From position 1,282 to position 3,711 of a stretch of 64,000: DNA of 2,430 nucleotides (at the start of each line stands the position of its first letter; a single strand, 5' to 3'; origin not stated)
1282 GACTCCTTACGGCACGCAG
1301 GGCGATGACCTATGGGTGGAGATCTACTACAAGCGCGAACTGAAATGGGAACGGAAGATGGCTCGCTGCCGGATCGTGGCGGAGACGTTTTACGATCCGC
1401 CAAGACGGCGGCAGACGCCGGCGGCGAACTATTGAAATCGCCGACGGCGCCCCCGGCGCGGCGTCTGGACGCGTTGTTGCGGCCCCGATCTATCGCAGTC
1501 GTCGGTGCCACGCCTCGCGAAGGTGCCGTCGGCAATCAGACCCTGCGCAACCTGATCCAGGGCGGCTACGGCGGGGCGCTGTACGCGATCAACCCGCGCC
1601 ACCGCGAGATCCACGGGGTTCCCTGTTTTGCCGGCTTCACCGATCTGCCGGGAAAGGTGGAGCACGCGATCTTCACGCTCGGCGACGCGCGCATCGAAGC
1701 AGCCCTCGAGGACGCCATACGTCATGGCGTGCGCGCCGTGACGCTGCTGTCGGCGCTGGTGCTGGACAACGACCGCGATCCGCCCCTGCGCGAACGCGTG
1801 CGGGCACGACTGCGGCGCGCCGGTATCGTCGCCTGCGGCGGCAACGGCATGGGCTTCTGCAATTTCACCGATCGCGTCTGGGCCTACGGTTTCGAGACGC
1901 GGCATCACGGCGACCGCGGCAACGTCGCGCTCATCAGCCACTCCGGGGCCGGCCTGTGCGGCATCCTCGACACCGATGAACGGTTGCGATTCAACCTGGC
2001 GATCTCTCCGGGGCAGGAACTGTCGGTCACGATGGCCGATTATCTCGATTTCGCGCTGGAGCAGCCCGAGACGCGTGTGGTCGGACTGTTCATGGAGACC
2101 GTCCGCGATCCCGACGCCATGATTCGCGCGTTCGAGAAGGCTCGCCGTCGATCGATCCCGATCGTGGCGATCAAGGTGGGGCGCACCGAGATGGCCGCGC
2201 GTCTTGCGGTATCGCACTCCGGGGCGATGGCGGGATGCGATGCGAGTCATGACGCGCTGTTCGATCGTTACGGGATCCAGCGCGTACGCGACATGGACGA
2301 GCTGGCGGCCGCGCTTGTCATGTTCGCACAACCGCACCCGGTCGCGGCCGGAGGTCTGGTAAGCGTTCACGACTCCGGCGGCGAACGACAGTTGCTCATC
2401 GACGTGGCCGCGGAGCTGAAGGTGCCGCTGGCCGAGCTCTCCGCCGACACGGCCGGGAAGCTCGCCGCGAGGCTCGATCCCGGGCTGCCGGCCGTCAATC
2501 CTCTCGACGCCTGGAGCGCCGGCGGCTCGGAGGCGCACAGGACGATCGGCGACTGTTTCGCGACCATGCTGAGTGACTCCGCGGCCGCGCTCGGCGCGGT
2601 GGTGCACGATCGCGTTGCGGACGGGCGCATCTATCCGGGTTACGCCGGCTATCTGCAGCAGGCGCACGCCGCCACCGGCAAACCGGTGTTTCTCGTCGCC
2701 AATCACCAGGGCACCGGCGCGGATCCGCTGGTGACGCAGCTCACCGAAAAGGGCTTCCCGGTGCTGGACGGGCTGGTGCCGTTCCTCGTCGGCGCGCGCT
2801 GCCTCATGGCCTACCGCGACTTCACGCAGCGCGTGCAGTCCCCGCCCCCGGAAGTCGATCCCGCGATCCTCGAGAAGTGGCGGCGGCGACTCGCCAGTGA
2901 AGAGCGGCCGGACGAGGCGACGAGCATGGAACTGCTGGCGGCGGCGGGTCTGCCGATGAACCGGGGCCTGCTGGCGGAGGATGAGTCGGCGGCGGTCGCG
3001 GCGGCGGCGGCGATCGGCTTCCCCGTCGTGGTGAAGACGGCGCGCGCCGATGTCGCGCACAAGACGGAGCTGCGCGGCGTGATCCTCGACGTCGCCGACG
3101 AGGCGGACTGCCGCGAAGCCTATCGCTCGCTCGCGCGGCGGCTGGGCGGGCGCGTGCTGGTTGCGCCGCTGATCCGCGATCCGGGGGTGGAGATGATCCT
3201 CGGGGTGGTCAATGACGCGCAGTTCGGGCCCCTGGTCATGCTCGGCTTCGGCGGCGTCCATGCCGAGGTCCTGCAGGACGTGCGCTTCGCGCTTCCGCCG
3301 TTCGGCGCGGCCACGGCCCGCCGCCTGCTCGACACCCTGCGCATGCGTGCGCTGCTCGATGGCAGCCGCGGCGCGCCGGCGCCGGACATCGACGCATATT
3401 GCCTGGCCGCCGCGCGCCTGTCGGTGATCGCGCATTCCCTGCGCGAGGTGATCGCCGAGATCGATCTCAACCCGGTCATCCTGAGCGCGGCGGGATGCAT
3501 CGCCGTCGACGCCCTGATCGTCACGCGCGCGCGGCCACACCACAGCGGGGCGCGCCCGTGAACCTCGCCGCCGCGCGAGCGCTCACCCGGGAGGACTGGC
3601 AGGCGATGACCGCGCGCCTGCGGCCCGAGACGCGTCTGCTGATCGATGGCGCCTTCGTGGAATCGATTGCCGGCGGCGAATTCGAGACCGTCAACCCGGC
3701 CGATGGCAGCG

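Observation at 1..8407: Seven-gene translationally coupled operon combining a THF-type demethylase, a gamma-glutamyl ligase, an ADP-forming CoA ligase, an ALDH, a crotonase and an acrylyl-CoA reductase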

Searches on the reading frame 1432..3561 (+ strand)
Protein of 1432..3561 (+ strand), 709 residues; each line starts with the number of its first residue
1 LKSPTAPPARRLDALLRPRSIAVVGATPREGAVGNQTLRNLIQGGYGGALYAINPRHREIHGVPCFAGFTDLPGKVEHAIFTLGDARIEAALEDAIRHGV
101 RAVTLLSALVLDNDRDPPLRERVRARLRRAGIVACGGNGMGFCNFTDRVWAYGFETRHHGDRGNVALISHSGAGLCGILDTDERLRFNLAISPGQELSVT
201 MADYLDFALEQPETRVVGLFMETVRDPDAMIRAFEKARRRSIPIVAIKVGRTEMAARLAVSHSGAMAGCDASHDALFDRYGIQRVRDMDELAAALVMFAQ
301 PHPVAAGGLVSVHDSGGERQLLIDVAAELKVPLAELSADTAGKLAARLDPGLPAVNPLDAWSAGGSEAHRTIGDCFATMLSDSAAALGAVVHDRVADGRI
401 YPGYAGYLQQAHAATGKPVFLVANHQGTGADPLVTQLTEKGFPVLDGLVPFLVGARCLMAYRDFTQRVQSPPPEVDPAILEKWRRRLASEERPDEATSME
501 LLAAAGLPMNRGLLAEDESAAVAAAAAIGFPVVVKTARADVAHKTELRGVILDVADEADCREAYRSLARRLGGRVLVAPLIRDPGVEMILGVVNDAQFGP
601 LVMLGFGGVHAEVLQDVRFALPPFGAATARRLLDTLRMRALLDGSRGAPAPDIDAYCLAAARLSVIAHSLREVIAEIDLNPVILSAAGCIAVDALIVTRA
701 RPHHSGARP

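Call 10: search_protein_families(library=pfam, proteins=[window:1432-3561:+])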
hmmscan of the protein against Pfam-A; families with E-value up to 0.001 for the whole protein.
window:1432-3561:+ (709 aa): 4 families
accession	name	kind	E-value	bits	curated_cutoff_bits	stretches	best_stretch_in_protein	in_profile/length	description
PF13549.11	ATP-grasp_5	-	2.6e-52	177.8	27.6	1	493-697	10-220/221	ATP-grasp domain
PF13607.11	Succ_CoA_lig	-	2.3e-35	121.8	27.4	1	162-297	1-137/138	Succinyl-CoA ligase like flavodoxin domain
PF13380.12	CoA_binding_2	-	2.5e-16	60.6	22.8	1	19-141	1-112/116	CoA binding domain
PF02629.25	CoA_binding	-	7.3e-07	30.3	22.3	1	19-106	4-94/97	CoA binding domain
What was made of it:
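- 1432..3561 (+): ADP-forming acyl-CoA synthetase (ACD superfamily, fused alpha+beta); the start is TTG 1432 or TTG 1474/1477. Pfam CoA_binding_2, Succ_CoA_lig and ATP-grasp_5 (call 10).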

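Call 11: search_protein_families(library=ncbifam, proteins=[window:1432-3561:+])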
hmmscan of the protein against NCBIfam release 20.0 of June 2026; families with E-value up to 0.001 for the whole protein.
window:1432-3561:+ (709 aa): 8 families
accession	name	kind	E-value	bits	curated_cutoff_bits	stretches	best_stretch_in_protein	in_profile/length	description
NF045494.1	AcCoALig_Archglob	equivalog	4e-82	276.6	1200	2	12-447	218-648/665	acetate--CoA ligase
NF045492.1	HydPropCoALig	equivalog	2.8e-76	257.4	1300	2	5-459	241-694/700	3-hydroxypropionate--CoA ligase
NF045493.1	HydDutCoALig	equivalog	7.2e-72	243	1300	2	14-350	5-343/698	4-hydroxybutyrate--CoA ligase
TIGR02717.1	AcCoA-syn-alpha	equivalog_domain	8.2e-64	215.9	567.15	1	12-392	1-378/447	acetate--CoA ligase alpha subunit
NF010623.0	PRK14016.1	subfamily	1.8e-08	33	877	1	494-581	214-295/871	cyanophycin synthetase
TIGR02068.2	cya_phycin_syn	equivalog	1.5e-05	23.3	850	1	488-577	207-290/862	cyanophycin synthetase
TIGR02144.1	LysX_arch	equivalog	0.00072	18.7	275.6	0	494-537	87-130/281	lysine biosynthesis protein LysX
TIGR00768.1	rimK_fam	subfamily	0.00075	18.9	143.4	0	494-537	87-130/276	RimK family alpha-L-glutamate ligase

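Call 12: search_solved_structures(query=window:1432-3561:+, max_evalue=0.00001)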
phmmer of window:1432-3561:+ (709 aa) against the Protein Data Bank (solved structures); distinct sequences matched with E-value up to 0.00001: 15.
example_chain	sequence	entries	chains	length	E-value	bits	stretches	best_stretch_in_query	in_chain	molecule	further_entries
7cm9_A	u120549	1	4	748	1.1e-70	242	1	17-698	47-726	DMSP lyase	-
8wzu_A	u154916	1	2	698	1.8e-68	234.7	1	15-693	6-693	4-hydroxybutyrate--CoA ligase [ADP-forming]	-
9y43_A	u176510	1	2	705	1.3e-67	231.9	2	6-456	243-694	3-hydroxypropionate--CoA ligase [ADP-forming]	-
9it0_A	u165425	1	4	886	9.1e-46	159.6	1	10-695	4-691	Protein acetyltransferase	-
9isq_A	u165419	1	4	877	1.8e-44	155.4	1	12-695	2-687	Protein acetyltransferase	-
4xyl_A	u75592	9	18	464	5.1e-34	120.8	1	12-359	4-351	alpha subunit of Acyl-CoA synthetase (NDP forming) | Acyl-CoA synthetase (NDP forming) | alpha subunit of acetyl-CoA synthetase (NDP forming)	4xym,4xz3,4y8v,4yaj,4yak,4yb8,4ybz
2csu_A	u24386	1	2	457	1.7e-33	119.1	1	12-372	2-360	457aa long hypothetical protein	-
4xyl_B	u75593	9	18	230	1.2e-31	113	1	501-699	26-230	beta subunit of Acyl-CoA synthetase (NDP forming) | Uncharacterized protein | beta subunit of acetyl-CoA synthetase (NDP forming)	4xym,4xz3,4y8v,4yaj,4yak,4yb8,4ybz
1wr2_A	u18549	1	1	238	5.6e-31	110.8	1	497-699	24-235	hypothetical protein PH1789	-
9isb_A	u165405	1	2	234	8e-12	47.5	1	501-694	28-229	Protein acetyltransferase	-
2d59_A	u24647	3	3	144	8.6e-08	34.2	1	14-103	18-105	hypothetical protein PH1109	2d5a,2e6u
3q9u_A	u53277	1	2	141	2.1e-07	32.9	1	13-103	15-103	CoA binding protein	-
3q9n_A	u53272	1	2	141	2.4e-07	32.7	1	14-103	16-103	CoA binding protein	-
3qa9_A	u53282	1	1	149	4.8e-07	31.7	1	14-103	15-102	CoA binding domain protein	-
7lgn_A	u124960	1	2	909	9.5e-06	27.4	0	484-587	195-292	Cyanophycin synthase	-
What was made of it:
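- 1432..3561 (+): Best PDB hits: DddX 7cm9 (242 bits), then ADP-forming 4-hydroxybutyrate- and 3-hydroxypropionate-CoA ligases (235 and 232 bits) (call 12).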

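Call 16: find_homologous_proteins(query=window:1432-3561:+, max_evalue=1e-30)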
Query window:1432-3561:+ (709 aa): 3228 proteins with E <= 1e-30 among 8000 candidates; the best 120 are listed.
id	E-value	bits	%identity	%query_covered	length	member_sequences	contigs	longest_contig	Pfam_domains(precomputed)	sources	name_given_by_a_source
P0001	0.0e+0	1555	99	100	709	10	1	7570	PF02629.26,PF13607.12,PF13549.12,PF13380.13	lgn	-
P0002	0.0e+0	1359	87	98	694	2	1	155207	PF02629.26,PF13607.12,PF13549.12,PF13380.13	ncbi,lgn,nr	ncbi:MAG: Protein lysine acetyltransferase Pka [Gammaproteobacteria bacterium]|nr:Protein lysine ace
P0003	0.0e+0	1331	86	98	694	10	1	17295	PF02629.26,PF13607.12,PF13549.12,PF13380.13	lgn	-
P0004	0.0e+0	1315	86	97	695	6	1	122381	PF02629.26,PF13607.12,PF13549.12,PF13380.13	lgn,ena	-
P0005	0.0e+0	1191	81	92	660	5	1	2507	PF13607.12,PF13549.12,PF13380.13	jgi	jgi:acyl-CoA synthetase (NDP forming)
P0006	3.8e-285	966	68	91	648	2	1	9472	PF13607.12,PF13549.12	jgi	jgi:acetate---CoA ligase (ADP-forming)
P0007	1.9e-278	944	64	97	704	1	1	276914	PF02629.26,PF13607.12,PF13549.12,PF13380.13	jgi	jgi:acyl-CoA synthetase (NDP forming)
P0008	3.3e-277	939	61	97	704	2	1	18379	PF13607.12,PF13549.12,PF13380.13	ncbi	-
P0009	7.7e-277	938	63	97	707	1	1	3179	PF02629.26,PF13607.12,PF13549.12,PF13380.13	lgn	-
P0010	3.3e-274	930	61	98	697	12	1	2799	PF13607.12,PF13549.12,PF13380.13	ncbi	-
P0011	9.0e-274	928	61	98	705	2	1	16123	PF02629.26,PF13607.12,PF13549.12,PF13380.13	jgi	-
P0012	1.0e-273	928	61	97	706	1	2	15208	PF02629.26,PF13607.12,PF13549.12,PF13380.13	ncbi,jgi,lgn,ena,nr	ncbi:MAG: CoA-binding protein [Gammaproteobacteria bacterium]|nr:MAG: CoA-binding protein [Gammaprot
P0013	6.4e-272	922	61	98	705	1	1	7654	PF13607.12,PF13549.12,PF13380.13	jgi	jgi:acyl-CoA synthetase (NDP forming)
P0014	8.3e-272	922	61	98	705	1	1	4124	PF02629.26,PF13607.12,PF13549.12,PF13380.13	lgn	-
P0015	1.2e-270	918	61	98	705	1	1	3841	PF02629.26,PF13607.12,PF13549.12,PF13380.13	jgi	jgi:acyl-CoA synthetase (NDP forming)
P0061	7.7e-261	885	58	98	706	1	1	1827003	PF02629.26,PF13607.12,PF13549.12,PF13380.13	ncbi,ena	-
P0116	2.5e-258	877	56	97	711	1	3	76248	PF02629.26,PF13607.12,PF13549.12,PF13380.13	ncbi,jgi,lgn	ncbi:MAG: acyl-CoA synthetase (NDP forming) [Gammaproteobacteria bacterium]|jgi:acyl-CoA synthetase 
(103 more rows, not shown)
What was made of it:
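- Checked: TTGA at 1432-1435 is present, and a 709-aa product was called from it (P0001, call 16).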

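Call 17: find_encoding_contigs(protein=P0002, flank=10000, max_places=3)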
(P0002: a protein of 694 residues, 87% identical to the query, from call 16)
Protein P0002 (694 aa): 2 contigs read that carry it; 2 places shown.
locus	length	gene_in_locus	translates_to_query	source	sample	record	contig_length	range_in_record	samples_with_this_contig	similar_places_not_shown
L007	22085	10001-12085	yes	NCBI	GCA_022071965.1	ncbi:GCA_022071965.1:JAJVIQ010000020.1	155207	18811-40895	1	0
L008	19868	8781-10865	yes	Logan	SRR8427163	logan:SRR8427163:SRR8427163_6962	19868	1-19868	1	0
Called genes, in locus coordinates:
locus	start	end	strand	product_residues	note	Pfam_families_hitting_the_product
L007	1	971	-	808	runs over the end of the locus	PF02737:3HCDH_N, PF00725:3HCDH (weak), PF00378:ECH_1, PF16113:ECH_2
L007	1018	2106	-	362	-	PF01547:SBP_bac_1, PF13416:SBP_bac_8, PF13343:SBP_bac_6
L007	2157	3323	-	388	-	PF02771:Acyl-CoA_dh_N, PF02770:Acyl-CoA_dh_M, PF00441:Acyl-CoA_dh_1, PF08028:Acyl-CoA_dh_2, PF22924:ACOX_C_alpha1 (weak)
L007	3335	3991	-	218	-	PF00440:TetR_N, PF13977:TetR_C_6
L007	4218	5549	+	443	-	PF00202:Aminotran_3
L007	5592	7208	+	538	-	PF00890:FAD_binding_2 (weak), PF01266:DAO, PF01593:Amino_oxidase, PF01946:Thi4 (weak), PF12831:FAD_oxidored (weak), PF13450:NAD_binding_8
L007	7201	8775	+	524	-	PF00070:Pyr_redox (faint), PF00890:FAD_binding_2 (weak), PF01266:DAO, PF01494:FAD_binding_3 (faint), PF01593:Amino_oxidase, PF01946:Thi4 (weak), PF12831:FAD_oxidored (weak), PF13450:NAD_binding_8, +2 more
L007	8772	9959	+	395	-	PF01571:GCV_T, PF08669:GCV_T_C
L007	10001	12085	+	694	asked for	PF02629:CoA_binding (weak), PF13380:CoA_binding_2, PF13607:Succ_CoA_lig, PF13549:ATP-grasp_5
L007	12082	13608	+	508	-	PF00171:Aldedh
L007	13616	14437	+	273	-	PF00378:ECH_1, PF16113:ECH_2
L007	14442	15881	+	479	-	PF00120:Gln-synt_C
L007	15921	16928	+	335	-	PF08240:ADH_N, PF00107:ADH_zinc_N, PF13602:ADH_zinc_N_2 (weak)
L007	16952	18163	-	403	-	PF07690:MFS_1, PF12832:MFS_1_like, PF07690:MFS_1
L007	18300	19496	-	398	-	PF00355:Rieske, PF00848:Ring_hydroxyl_A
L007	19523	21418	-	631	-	PF00440:TetR_N, PF13977:TetR_C_6, PF00355:Rieske, PF00848:Ring_hydroxyl_A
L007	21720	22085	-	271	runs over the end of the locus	PF01026:TatD_DNase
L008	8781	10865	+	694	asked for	PF02629:CoA_binding (weak), PF13380:CoA_binding_2, PF13607:Succ_CoA_lig, PF13549:ATP-grasp_5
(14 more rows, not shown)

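Call 18: find_encoding_contigs(protein=P0004, flank=10000, max_places=3)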
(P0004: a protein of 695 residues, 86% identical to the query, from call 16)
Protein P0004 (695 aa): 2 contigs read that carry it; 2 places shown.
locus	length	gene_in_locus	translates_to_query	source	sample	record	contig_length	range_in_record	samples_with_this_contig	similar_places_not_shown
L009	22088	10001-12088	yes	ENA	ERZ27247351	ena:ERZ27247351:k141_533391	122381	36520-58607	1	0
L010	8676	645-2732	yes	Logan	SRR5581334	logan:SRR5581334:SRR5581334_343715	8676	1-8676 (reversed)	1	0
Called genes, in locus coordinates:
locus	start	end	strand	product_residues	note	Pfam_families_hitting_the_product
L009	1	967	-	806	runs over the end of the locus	PF02737:3HCDH_N, PF00725:3HCDH, PF00378:ECH_1, PF16113:ECH_2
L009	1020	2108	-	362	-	PF01547:SBP_bac_1, PF13416:SBP_bac_8, PF13343:SBP_bac_6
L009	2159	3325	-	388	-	PF02771:Acyl-CoA_dh_N, PF02770:Acyl-CoA_dh_M, PF00441:Acyl-CoA_dh_1, PF08028:Acyl-CoA_dh_2, PF22924:ACOX_C_alpha1 (weak)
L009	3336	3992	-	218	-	PF00440:TetR_N, PF13977:TetR_C_6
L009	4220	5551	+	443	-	PF00202:Aminotran_3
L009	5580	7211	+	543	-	PF00890:FAD_binding_2 (weak), PF01266:DAO, PF01946:Thi4 (weak), PF03486:HI0933_like (faint), PF07992:Pyr_redox_2 (faint), PF12831:FAD_oxidored (weak), PF13450:NAD_binding_8, PF01593:Amino_oxidase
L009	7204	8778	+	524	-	PF00070:Pyr_redox (faint), PF00890:FAD_binding_2 (weak), PF01266:DAO, PF01593:Amino_oxidase, PF01946:Thi4 (weak), PF03486:HI0933_like (faint), PF12831:FAD_oxidored (weak), PF13450:NAD_binding_8, +1 more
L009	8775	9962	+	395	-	PF01571:GCV_T, PF08669:GCV_T_C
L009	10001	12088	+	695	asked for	PF02629:CoA_binding (weak), PF13380:CoA_binding_2, PF13607:Succ_CoA_lig, PF13549:ATP-grasp_5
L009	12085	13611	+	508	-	PF00171:Aldedh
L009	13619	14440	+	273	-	PF00378:ECH_1, PF16113:ECH_2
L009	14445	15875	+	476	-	PF00120:Gln-synt_C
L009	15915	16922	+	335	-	PF08240:ADH_N, PF00107:ADH_zinc_N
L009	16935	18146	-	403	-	PF07690:MFS_1, PF12832:MFS_1_like (weak), PF07690:MFS_1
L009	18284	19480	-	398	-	PF00355:Rieske, PF00848:Ring_hydroxyl_A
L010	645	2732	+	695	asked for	PF02629:CoA_binding (weak), PF13380:CoA_binding_2, PF13607:Succ_CoA_lig, PF13549:ATP-grasp_5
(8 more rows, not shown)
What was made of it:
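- Checked: Relatives are called 15 codons later, leaving a 39-41 nt gap (calls 17, 18).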

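Call 19: find_encoding_contigs(protein=P0007, flank=10000, max_places=3)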
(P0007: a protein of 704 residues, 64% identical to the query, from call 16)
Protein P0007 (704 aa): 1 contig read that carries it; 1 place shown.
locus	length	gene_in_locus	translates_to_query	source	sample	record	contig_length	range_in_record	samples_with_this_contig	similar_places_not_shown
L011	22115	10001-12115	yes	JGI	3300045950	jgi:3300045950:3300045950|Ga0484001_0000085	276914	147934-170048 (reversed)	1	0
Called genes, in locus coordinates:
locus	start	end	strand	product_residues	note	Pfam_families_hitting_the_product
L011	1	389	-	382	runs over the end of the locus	PF02463:SMC_N (faint), PF00005:ABC_tran, PF08402:TOBE_2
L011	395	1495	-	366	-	PF01547:SBP_bac_1 (weak), PF13416:SBP_bac_8, PF13343:SBP_bac_6 (weak)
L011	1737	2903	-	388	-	PF02771:Acyl-CoA_dh_N, PF02770:Acyl-CoA_dh_M, PF00441:Acyl-CoA_dh_1, PF08028:Acyl-CoA_dh_2, PF22924:ACOX_C_alpha1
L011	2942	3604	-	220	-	PF00440:TetR_N, PF13977:TetR_C_6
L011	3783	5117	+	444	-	PF00202:Aminotran_3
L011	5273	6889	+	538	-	PF00890:FAD_binding_2 (weak), PF01266:DAO, PF12831:FAD_oxidored (weak), PF13450:NAD_binding_8, PF01593:Amino_oxidase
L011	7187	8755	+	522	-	PF13450:NAD_binding_8, PF01593:Amino_oxidase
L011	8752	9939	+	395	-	PF01571:GCV_T, PF08669:GCV_T_C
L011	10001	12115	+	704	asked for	PF02629:CoA_binding, PF13380:CoA_binding_2, PF13607:Succ_CoA_lig, PF13549:ATP-grasp_5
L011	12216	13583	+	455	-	PF00120:Gln-synt_C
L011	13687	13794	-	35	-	-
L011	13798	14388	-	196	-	PF00857:Isochorismatase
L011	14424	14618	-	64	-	-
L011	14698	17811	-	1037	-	-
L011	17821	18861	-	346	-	PF00126:HTH_1, PF03466:LysR_substrate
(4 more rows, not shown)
